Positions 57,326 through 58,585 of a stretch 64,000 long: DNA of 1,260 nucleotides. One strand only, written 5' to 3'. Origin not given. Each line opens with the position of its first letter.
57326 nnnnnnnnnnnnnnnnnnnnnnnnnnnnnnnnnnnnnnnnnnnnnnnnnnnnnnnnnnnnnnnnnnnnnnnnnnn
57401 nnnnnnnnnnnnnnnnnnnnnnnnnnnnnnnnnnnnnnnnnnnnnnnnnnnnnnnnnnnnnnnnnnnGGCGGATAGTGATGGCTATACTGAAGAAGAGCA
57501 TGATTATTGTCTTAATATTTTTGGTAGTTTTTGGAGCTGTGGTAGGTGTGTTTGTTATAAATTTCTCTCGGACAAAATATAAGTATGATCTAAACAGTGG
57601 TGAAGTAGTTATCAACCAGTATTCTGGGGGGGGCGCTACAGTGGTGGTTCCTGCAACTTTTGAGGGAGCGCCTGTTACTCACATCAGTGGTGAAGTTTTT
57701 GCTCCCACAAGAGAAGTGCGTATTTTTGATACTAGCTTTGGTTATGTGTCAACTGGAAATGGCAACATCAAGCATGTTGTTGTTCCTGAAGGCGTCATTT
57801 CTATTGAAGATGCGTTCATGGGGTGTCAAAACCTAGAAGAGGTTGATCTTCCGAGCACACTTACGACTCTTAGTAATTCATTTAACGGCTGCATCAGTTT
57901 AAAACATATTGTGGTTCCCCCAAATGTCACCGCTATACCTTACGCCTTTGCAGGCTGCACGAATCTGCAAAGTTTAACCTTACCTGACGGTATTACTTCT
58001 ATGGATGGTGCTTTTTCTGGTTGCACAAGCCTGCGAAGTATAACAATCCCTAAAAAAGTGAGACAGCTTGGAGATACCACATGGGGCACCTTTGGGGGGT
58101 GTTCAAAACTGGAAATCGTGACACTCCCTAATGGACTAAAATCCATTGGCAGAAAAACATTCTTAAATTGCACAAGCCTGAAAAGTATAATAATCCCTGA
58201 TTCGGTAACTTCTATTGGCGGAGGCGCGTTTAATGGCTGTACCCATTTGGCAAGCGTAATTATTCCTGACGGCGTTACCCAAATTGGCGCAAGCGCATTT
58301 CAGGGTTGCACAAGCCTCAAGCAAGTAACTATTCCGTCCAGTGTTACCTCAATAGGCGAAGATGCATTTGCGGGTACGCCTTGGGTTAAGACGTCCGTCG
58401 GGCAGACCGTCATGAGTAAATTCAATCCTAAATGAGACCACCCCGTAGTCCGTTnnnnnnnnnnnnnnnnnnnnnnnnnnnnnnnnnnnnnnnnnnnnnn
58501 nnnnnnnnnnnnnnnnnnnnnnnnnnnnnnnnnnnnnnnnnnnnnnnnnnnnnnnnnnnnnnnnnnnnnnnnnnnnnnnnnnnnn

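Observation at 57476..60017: Two signal-anchored BspA-type LRR proteins sit in the immunity position of the toxin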

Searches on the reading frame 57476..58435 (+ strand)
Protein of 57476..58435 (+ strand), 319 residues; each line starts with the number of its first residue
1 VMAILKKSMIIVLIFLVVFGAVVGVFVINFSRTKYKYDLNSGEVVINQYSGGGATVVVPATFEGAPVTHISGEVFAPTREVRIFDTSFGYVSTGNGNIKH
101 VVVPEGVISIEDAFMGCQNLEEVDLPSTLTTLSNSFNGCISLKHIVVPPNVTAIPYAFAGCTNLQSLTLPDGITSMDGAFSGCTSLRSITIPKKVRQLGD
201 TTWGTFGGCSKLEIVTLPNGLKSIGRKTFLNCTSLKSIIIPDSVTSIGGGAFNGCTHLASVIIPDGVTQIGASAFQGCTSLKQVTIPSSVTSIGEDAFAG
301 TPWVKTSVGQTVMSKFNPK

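Call 3: search_protein_families(library=pfam, proteins=[window:57476-58435:+], max_evalue=0.01)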
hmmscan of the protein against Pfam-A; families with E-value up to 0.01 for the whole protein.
window:57476-58435:+ (319 aa): 3 families
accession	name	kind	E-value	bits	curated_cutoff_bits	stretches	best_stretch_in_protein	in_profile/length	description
PF13306.12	LRR_5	-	1e-55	187.5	27.7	2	205-303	7-103/127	BspA type Leucine rich repeat region (6 copies)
PF13855.12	LRR_8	-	3.8e-12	46.2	27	0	156-191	19-56/61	Leucine rich repeat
PF12799.13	LRR_4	-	2e-06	28.3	27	0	162-191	1-30/44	Leucine Rich repeats (2 copies)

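Call 8: search_protein_families(library=ncbifam, proteins=[window:57476-58435:+], max_evalue=0.1)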
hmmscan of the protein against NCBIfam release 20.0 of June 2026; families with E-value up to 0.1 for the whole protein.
window:57476-58435:+ (319 aa): 4 families
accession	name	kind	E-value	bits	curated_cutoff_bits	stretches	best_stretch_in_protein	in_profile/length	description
NF047961.1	adhesin_HupY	equivalog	5.6e-22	77.7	1250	3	232-298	185-250/978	leucine-rich repeat adhesin HupY/LrrG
TIGR02167.2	Liste_lipo_26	repeat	2.4e-11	43.1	30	0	180-191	2-13/26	PARCEL repeat-containing surface protein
NF045861.1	glide_Gli349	exception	7e-11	39.5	1750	1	230-301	2674-2744/3169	gliding machinery surface structure protein Gli349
NF010600.0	PRK13995.1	equivalog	0.089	12.3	311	0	1-52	4-55/210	K(+)-transporting ATPase subunit C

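Call 58: find_homologous_proteins(query=window:57479-58432:+, max_evalue=1e-20)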
Query window:57479-58432:+ (318 aa): 5702 proteins with E <= 1e-20 among 8000 candidates; the best 120 are listed.
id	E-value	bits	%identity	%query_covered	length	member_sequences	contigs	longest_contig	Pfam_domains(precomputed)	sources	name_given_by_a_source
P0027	1.9e-102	361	47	66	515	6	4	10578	PF13306.13,PF13855.13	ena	-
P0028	9.3e-99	349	38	65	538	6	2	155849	PF13306.13,PF10660.15,PF00207.29,PF05725.19,PF13855.13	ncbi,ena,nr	ncbi:MAG: leucine-rich repeat protein [Alistipes sp.]|nr:leucine-rich repeat protein [Alistipes sp.]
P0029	1.2e-97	345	39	92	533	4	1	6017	PF13306.13,PF05725.19,PF13855.13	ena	-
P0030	6.8e-97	343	46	63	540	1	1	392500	PF13306.13,PF12799.14,PF00395.26,PF13855.13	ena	-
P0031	1.1e-95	339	48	62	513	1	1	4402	PF13306.13,PF05725.19,PF13855.13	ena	-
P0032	1.2e-93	332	38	83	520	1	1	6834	PF19190.7,PF13306.13,PF13004.14,PF12799.14,PF13855.13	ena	-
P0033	4.1e-92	327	44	57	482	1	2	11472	PF13306.13,PF13855.13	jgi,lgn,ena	-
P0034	1.1e-90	322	37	78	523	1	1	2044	PF13306.13,PF13855.13,PF23952.2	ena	-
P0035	2.7e-90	321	39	65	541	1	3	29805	PF13306.13,PF12799.14,PF13855.13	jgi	-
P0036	1.0e-85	306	41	73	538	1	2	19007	PF13306.13,PF05725.19,PF13855.13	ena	-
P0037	1.6e-85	305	37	65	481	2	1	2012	PF13306.13,PF13855.13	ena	-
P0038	7.8e-83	296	42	75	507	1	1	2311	PF13306.13,PF12799.14,PF13855.13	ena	-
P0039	1.5e-82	295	33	67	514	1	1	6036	PF13306.13,PF13855.13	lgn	-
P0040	2.4e-82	295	37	91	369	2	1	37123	PF13306.13,PF13855.13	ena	-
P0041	3.7e-82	294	37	65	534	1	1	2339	PF13306.13,PF10660.15,PF05725.19,PF13855.13,PF23952.2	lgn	-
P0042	5.9e-82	294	38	75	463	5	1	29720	PF13306.13,PF13855.13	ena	-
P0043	1.2e-81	293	32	79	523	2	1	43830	PF09479.17,PF13306.13,PF05725.19,PF12799.14,PF13855.13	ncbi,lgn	-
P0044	3.1e-81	291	43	74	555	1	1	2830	PF13306.13,PF00533.34,PF12799.14,PF13855.13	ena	-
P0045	3.3e-81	291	33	70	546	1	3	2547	PF13306.13,PF13855.13,PF07833.17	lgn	-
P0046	9.4e-81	290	42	67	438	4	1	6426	PF13306.13,PF13855.13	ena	-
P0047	1.5e-80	289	33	72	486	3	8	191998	PF13306.13,PF13855.13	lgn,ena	-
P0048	1.8e-80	289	45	67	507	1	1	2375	PF13306.13,PF13855.13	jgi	-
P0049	5.7e-80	287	48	65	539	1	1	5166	PF13306.13,PF13855.13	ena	-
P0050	7.4e-80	287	29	86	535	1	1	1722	PF13306.13,PF13855.13,PF23952.2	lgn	-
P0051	7.6e-80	287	45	62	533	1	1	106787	PF13306.13,PF00404.25,PF12799.14,PF13855.13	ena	-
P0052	8.8e-80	286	44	64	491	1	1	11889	PF13306.13,PF12799.14,PF13855.13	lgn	-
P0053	9.1e-80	286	40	58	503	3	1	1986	PF13306.13,PF12799.14,PF13855.13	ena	-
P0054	1.1e-79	286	37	86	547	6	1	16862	PF13306.13,PF13855.13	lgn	-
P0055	1.3e-79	286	36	64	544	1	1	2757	PF13306.13,PF13855.13,PF23952.2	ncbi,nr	ncbi:MAG: leucine-rich repeat domain-containing protein, partial [Thermoguttaceae bacterium]|nr:leuc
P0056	1.9e-79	285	40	64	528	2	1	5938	PF13306.13,PF13855.13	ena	-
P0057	2.6e-79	285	42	71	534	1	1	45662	PF13306.13,PF05725.19,PF13855.13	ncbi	-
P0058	2.8e-79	285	40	64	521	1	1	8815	PF13306.13,PF13855.13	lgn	-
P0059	3.0e-79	285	43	72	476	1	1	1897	PF13306.13,PF12799.14,PF13855.13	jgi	jgi:hypothetical protein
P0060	4.4e-79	284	44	64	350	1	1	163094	PF13306.13,PF05725.19,PF13855.13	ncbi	-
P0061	4.4e-79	284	37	75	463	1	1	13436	PF13306.13,PF13855.13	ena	-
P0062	4.8e-79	284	46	66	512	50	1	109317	PF13306.13,PF05725.19,PF13855.13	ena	-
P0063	5.3e-79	284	37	64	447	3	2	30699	PF13306.13,PF13855.13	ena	-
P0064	5.4e-79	284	34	65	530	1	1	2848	PF13306.13,PF13855.13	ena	-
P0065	6.0e-79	284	40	58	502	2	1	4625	PF13306.13,PF05725.19,PF13855.13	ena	-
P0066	1.7e-78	282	41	66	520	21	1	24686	PF13306.13,PF05725.19,PF13855.13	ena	-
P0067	6.7e-78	280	37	65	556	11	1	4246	PF13306.13,PF13855.13,PF23952.2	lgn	-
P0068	8.3e-78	280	47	71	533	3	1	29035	PF13306.13,PF05725.19,PF13855.13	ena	-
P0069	2.1e-77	279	44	66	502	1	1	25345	PF13306.13,PF13855.13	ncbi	-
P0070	2.1e-77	279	40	63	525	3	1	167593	PF13306.13,PF13855.13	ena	-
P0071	2.4e-77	278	37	95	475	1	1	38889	PF13306.13,PF12799.14,PF13855.13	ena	-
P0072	2.4e-77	278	37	86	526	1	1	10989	PF13306.13,PF13855.13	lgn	-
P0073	3.4e-77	278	40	70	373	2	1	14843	PF13306.13,PF12799.14,PF13855.13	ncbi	-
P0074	3.6e-77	278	43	66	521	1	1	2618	PF13306.13,PF13855.13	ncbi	-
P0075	6.4e-77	277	40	62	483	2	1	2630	PF07679.23,PF13306.13,PF13927.13,PF12799.14,PF13855.13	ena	-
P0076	1.3e-76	276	38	93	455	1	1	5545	PF13306.13,PF05725.19,PF13855.13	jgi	jgi:hypothetical protein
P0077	1.3e-76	276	37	80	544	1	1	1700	PF13306.13,PF13855.13,PF23952.2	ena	-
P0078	1.9e-76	275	46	64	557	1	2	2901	PF13306.13,PF05725.19,PF12799.14,PF13855.13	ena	-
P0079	2.4e-76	275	33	67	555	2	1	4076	PF13306.13,PF05725.19,PF13855.13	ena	-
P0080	2.7e-76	275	35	64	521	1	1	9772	PF13306.13,PF07523.19,PF13855.13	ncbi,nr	ncbi:MAG: leucine-rich repeat protein [Clostridiales bacterium]|nr:leucine-rich repeat protein [Clos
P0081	3.1e-76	275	39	64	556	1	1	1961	PF13306.13,PF13855.13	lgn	-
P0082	3.8e-76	274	39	72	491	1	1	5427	PF13306.13,PF13855.13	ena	-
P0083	4.2e-76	274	38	86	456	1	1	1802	PF13306.13,PF13855.13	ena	-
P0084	4.5e-76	274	39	62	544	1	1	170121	PF13306.13,PF12799.14,PF00395.26,PF13855.13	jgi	-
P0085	6.5e-76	274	42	64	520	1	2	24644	PF13306.13,PF12799.14,PF13855.13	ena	-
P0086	6.8e-76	274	30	91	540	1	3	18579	PF13306.13,PF12799.14,PF13855.13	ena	-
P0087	7.8e-76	273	37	68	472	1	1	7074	PF13306.13,PF05725.19,PF13855.13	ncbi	-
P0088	8.5e-76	273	40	64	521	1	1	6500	PF13306.13,PF13855.13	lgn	-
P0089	9.8e-76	273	42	63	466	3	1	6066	PF13306.13,PF13855.13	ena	-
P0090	1.4e-75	273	38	85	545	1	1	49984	PF13306.13,PF00404.25,PF05725.19,PF12799.14,PF13855.13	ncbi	-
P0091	2.5e-75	272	51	54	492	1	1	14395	PF13306.13,PF13855.13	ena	-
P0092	2.6e-75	272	39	66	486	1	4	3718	PF13306.13,PF12799.14,PF13855.13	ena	-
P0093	2.8e-75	272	47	55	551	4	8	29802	PF13306.13,PF12799.14,PF13855.13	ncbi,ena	-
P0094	4.4e-75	271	35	90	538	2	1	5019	PF13306.13,PF05725.19,PF13855.13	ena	-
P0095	5.0e-75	271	38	75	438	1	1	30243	PF13306.13,PF13855.13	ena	-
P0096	6.8e-75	270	43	63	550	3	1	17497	PF13306.13,PF13855.13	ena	-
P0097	9.8e-75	270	40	64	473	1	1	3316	PF13306.13,PF13855.13,PF23952.2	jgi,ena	-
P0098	1.1e-74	270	37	73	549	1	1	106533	PF13306.13,PF13855.13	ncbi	-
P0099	1.8e-74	269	38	82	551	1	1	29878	PF13306.13,PF12799.14,PF13855.13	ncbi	-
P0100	6.6e-74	267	35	78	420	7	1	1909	PF13306.13,PF05725.19,PF12799.14,PF13855.13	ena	-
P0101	7.1e-74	267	39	74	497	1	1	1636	PF13306.13,PF05725.19,PF12799.14,PF13855.13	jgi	-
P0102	1.5e-73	266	40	64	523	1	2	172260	PF13306.13,PF12799.14,PF13855.13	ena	-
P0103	2.4e-73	265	43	64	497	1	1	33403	PF13306.13,PF05725.19,PF12799.14,PF13855.13,PF23952.2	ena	-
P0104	5.7e-73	264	32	77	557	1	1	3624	PF13306.13,PF13855.13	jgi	jgi:hypothetical protein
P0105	6.0e-73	264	36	87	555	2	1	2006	PF13306.13,PF13855.13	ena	-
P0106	6.6e-73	264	42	63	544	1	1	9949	PF13306.13,PF05725.19,PF13855.13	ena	-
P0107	7.5e-73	264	44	68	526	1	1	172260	PF13306.13,PF13855.13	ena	-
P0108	1.9e-72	262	44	69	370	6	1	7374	PF13306.13,PF13855.13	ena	-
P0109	1.9e-72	262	39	85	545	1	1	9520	PF13306.13,PF05725.19,PF13855.13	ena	-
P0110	2.2e-72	262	48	64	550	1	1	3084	PF13306.13,PF07523.19,PF12799.14,PF13855.13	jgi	-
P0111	3.8e-72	261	33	81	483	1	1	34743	PF13306.13,PF13855.13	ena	-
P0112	5.3e-72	261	51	52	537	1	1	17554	PF13306.13,PF13855.13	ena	-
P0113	7.5e-72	260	40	84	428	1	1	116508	PF09479.17,PF13306.13,PF05725.19,PF13855.13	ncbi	-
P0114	1.0e-71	260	47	66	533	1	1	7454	PF13306.13,PF12799.14,PF13855.13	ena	-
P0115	1.2e-71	260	34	71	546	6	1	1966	PF13306.13,PF13855.13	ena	-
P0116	1.3e-71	260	41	67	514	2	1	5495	PF13306.13,PF12799.14,PF13855.13,PF23952.2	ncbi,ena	-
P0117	1.6e-71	259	42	58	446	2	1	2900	PF13306.13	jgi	jgi:hypothetical protein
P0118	1.9e-71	259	41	93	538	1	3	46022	PF13306.13,PF13855.13,PF07833.17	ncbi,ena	-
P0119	2.3e-71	259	40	64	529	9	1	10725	PF13306.13,PF13855.13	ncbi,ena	-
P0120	3.4e-71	258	34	79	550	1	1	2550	PF13306.13,PF00207.29,PF05725.19,PF13855.13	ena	-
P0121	4.1e-71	258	40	70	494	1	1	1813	PF13306.13,PF13855.13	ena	-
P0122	5.2e-71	258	37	58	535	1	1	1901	PF13306.13,PF05725.19,PF13855.13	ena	-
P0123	7.2e-71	257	36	69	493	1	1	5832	PF13306.13,PF13855.13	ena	-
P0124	8.4e-71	257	34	71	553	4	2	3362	PF13306.13,PF12799.14,PF13855.13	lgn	-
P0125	9.4e-71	257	33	77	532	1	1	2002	PF13306.13,PF05725.19,PF13855.13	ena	-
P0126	1.1e-70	256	41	59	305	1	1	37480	PF13306.13,PF13855.13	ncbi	-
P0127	2.3e-70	255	41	63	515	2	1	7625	PF13306.13,PF05725.19,PF13855.13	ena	-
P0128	2.4e-70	255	44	64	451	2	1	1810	PF13306.13,PF05725.19,PF13855.13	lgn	-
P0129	3.8e-70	255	31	97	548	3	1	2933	PF13306.13,PF00404.25,PF13855.13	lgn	-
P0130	3.9e-70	255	38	64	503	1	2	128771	PF13306.13,PF13855.13,PF23952.2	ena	-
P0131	7.1e-70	254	33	82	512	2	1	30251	PF13306.13,PF00404.25,PF13855.13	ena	-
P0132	7.2e-70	254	37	64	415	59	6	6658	PF13306.13,PF13855.13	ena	-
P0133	7.6e-70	254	33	85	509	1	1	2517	PF13306.13,PF13855.13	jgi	jgi:hypothetical protein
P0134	1.0e-69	253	42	65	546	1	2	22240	PF13306.13,PF13855.13,PF23952.2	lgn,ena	-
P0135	1.1e-69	253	40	69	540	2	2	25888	PF13306.13,PF13855.13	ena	-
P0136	1.2e-69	253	36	83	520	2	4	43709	PF19190.7,PF13306.13,PF13004.14,PF13855.13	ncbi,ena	-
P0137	2.0e-69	252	39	64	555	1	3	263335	PF13306.13,PF00404.25,PF05725.19,PF13855.13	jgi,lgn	jgi:hypothetical protein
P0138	2.0e-69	252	37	63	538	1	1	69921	PF13306.13,PF12799.14,PF13855.13,PF23952.2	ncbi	-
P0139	2.0e-69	252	37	60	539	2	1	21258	PF13306.13,PF05725.19,PF12799.14,PF13855.13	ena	-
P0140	2.1e-69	252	42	63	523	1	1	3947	PF13306.13,PF13855.13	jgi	jgi:hypothetical protein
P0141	2.3e-69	252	44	66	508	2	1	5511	PF13306.13,PF13855.13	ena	-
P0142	2.5e-69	252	45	50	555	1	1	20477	PF13306.13,PF13855.13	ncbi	-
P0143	2.5e-69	252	39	69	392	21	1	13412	PF13306.13,PF05725.19,PF13855.13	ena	-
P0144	2.8e-69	252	47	66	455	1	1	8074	PF13306.13,PF13855.13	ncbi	-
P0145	2.8e-69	252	42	77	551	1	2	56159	PF13240.12,PF13306.13,PF05725.19,PF13855.13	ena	-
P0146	2.8e-69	252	33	71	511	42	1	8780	PF13306.13,PF13855.13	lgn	-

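Call 59: find_encoding_contigs(protein=P0040, flank=10000, max_places=3)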
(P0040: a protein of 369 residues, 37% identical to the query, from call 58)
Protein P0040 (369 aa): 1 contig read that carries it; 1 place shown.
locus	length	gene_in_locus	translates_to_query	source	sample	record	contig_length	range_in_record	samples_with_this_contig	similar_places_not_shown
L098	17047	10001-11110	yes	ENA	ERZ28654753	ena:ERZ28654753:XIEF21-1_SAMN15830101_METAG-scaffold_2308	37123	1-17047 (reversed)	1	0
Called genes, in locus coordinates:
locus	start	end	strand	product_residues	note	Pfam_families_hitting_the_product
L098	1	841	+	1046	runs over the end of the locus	-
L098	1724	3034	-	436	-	-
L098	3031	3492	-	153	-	-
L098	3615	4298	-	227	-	PF08713:DNA_alkylation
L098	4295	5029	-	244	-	PF00106:adh_short, PF08659:KR, PF13561:adh_short_C2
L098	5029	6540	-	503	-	PF08245:Mur_ligase_M, PF02875:Mur_ligase_C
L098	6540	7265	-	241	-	PF12146:Hydrolase_4, PF00561:Abhydrolase_1, PF12697:Abhydrolase_6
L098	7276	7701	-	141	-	PF00583:Acetyltransf_1, PF13302:Acetyltransf_3 (weak), PF13420:Acetyltransf_4, PF13673:Acetyltransf_10, PF13508:Acetyltransf_7, PF08445:FR47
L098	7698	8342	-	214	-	PF00814:TsaD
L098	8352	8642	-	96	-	PF01985:CRS1_YhbY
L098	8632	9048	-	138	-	PF02367:TsaE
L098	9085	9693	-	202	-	PF12822:ECF_trnsprt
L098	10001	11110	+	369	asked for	PF13306:LRR_5, PF13855:LRR_8 (faint), PF13306:LRR_5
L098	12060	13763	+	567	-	-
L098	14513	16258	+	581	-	PF13855:LRR_8 (faint), PF13306:LRR_5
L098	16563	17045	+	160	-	?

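Call 60: find_encoding_contigs(protein=P0060, flank=8000, max_places=3)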
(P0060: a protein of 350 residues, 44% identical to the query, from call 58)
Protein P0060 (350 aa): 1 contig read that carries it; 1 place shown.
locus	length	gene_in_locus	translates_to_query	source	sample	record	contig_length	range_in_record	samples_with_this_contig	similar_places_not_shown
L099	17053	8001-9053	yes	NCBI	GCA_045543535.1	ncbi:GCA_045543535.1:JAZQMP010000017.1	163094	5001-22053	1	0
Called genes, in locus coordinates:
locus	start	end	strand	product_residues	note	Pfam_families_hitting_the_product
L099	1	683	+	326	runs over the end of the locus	PF03116:NQR2_RnfD_RnfE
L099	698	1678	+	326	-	PF04205:FMN_bind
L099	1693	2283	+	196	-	PF02508:Rnf-Nqr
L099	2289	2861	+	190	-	PF02508:Rnf-Nqr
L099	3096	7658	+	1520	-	-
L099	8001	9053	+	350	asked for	PF13855:LRR_8 (faint), PF13306:LRR_5, PF05725:FNIP (faint), PF13306:LRR_5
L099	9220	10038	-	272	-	PF02535:Zip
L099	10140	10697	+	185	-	PF00156:Pribosyltran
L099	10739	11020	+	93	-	PF04977:DivIC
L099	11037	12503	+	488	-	PF01943:Polysacc_synt, PF13440:Polysacc_synt_3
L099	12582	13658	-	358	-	PF01869:BcrAD_BadFG (faint), PF00871:Acetate_kinase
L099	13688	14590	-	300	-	PF01515:PTA_PTB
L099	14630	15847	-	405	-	PF00871:Acetate_kinase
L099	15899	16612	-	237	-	PF00072:Response_reg, PF00486:Trans_reg_C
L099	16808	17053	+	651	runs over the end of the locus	PF03993:DUF349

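Call 91: predict_structure(alignment_id=A6)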
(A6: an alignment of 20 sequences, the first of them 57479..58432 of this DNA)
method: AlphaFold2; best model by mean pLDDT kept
length: 318 residues; sequences in the alignment: 20
mean_pLDDT: 84.0   pTM: 0.77
mean pLDDT of the five models: 84.0, 82.3, 80.4, 80.0, 79.0
residues with pLDDT >= 90: 188; 70-90: 64; 50-70: 39; < 50: 27
segments of 3 or more residues with pLDDT < 50: 23-29, 77-94
pLDDT, mean of each block of 10 residues (from residue 1): 70 77 47 65 64 70 79 55 31 62 88 90 94 95 97 97 96 97 98 93 96 97 98 97 98 97 96 98 94 95 85 72
secondary structure, 60 per line:
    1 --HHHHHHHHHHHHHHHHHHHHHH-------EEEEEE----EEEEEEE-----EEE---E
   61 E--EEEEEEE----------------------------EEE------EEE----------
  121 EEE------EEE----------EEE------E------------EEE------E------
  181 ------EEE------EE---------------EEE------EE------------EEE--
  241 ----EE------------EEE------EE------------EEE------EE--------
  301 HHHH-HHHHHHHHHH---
elements in order: H3-24 E32-37 E42-48 E54-56 E64-70 E99-101 E108-110 E121-123 E130-132 E143-145 E165-167 E187-189 E213-215 E236-238 E259-261 E282-284 H301-304 H306-315
